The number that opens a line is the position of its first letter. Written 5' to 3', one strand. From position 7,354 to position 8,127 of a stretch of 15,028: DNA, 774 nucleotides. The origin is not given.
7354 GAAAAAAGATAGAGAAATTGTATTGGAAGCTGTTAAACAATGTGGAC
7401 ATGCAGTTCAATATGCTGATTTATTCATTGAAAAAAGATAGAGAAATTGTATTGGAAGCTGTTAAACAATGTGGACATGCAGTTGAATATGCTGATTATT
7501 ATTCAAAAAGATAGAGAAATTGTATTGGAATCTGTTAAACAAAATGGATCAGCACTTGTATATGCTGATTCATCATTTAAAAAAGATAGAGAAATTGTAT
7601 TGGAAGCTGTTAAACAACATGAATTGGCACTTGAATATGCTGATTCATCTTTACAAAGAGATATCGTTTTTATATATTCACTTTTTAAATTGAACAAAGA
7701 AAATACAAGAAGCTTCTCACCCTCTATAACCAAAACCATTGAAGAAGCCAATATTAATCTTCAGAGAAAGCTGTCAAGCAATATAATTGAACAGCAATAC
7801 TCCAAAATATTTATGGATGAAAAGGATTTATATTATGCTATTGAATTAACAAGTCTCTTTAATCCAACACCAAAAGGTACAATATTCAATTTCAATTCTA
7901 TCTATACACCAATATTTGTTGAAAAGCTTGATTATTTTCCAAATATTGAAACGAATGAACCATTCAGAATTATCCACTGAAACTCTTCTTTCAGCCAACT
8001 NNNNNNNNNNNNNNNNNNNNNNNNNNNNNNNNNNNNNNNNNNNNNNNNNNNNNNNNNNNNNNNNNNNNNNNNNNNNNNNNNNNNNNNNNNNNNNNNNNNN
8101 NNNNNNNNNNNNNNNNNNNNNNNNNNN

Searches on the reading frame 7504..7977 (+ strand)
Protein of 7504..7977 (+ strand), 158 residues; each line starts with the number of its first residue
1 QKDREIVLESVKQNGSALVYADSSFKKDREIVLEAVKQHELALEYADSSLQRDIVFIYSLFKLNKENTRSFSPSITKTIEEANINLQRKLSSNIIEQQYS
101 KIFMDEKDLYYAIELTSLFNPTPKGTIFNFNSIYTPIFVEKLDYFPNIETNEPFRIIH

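Call 7: search_protein_families(library=pfam, proteins=[window:7504-7977:+], max_evalue=0.01)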
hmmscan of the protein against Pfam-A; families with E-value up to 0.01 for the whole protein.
seq(158 aa): 1 family
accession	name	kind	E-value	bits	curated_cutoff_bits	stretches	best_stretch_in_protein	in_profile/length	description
PF13475.11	DUF4116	-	1.8e-20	72.6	24.9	1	3-51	1-49/49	Domain of unknown function (DUF4116)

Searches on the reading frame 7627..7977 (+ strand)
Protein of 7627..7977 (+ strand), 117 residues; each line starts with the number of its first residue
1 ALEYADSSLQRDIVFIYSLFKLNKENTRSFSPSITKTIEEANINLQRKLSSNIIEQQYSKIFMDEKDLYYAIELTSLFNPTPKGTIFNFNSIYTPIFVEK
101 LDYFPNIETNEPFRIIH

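Call 21: find_homologous_proteins(query=A1, max_evalue=0.01)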
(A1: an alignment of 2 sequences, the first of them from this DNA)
Query A1 (2 sequences): 422 candidates shared short words with the query, none scored E <= 0.01.

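Call 25: find_related_loci(query=A1, collection=metagenome_contigs, flank=4000)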
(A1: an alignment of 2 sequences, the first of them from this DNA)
Query A1 (117 aa) in metagenome_contigs; peptide patterns used: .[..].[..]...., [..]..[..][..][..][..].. (x = any residue, [..] = any of these).
351 stretches matched a pattern, but none encodes a relative of the query by tblastn (E <= 1e-3).
